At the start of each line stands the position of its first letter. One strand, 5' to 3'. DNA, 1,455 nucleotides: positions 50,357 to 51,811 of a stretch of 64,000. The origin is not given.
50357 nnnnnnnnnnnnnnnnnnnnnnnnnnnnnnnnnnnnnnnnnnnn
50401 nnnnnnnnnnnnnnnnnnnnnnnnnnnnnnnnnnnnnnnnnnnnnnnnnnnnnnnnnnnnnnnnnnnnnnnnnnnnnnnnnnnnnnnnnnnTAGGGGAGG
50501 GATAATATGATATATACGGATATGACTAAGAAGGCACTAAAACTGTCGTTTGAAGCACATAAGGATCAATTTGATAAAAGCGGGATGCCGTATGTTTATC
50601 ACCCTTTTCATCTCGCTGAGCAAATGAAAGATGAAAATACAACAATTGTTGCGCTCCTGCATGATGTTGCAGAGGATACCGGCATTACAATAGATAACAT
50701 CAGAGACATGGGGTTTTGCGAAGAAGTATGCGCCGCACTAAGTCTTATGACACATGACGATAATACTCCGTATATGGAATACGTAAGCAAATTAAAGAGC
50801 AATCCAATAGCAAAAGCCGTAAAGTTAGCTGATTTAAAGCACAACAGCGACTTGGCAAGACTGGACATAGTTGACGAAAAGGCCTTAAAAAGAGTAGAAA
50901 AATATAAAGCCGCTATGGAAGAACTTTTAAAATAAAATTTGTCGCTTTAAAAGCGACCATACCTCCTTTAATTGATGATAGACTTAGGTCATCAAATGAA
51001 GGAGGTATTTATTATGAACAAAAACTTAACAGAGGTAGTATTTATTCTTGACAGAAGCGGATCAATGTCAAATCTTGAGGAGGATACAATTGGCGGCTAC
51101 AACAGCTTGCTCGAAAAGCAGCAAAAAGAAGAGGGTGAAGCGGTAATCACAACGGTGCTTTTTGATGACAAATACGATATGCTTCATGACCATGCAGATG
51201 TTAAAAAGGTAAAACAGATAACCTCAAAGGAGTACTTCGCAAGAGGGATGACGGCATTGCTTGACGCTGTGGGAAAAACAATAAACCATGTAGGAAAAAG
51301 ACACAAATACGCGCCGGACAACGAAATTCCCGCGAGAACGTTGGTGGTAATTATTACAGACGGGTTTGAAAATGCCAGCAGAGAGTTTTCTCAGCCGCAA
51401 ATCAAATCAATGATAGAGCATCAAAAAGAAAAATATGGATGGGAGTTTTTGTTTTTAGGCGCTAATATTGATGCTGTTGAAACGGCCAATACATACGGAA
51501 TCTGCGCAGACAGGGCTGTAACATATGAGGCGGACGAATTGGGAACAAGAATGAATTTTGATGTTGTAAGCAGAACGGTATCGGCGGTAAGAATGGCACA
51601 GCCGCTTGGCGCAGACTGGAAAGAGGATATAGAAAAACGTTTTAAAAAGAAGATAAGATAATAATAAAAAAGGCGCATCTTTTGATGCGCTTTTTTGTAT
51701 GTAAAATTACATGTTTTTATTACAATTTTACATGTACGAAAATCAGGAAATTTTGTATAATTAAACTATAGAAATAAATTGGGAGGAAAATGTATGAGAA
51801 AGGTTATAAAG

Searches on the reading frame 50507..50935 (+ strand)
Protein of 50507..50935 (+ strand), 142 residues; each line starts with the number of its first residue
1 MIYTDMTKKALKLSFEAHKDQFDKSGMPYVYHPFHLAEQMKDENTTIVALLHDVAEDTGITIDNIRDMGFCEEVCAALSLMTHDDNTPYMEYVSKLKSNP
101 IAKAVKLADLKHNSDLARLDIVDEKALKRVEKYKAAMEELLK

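Call 7: search_protein_families(library=pfam, proteins=[window:50507-50935:+])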
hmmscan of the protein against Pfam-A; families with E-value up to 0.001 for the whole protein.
window:50507-50935:+ (142 aa): 1 family
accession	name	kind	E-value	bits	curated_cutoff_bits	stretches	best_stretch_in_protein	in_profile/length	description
PF13328.12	HD_4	-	2.6e-05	24.5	27.2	1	10-67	1-61/156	HD domain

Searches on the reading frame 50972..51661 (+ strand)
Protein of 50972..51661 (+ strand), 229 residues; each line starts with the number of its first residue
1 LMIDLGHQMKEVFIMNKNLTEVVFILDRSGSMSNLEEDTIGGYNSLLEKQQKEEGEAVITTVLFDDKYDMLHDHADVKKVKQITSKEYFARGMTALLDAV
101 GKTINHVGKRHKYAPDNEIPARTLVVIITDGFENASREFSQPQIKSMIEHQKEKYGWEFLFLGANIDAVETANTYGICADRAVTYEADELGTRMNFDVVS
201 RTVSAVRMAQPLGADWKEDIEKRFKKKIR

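Call 7: search_protein_families(library=pfam, proteins=[window:50972-51661:+])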
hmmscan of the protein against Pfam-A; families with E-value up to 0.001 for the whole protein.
window:50972-51661:+ (229 aa): 2 families
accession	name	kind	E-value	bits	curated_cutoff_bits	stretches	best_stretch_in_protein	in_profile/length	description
PF00092.34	VWA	-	0.00024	21.8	23.8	1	22-164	2-139/174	von Willebrand factor type A domain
PF05762.20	VWA_CoxE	-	0.00042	20.2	26.4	1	17-148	54-176/222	VWA domain containing CoxE-like protein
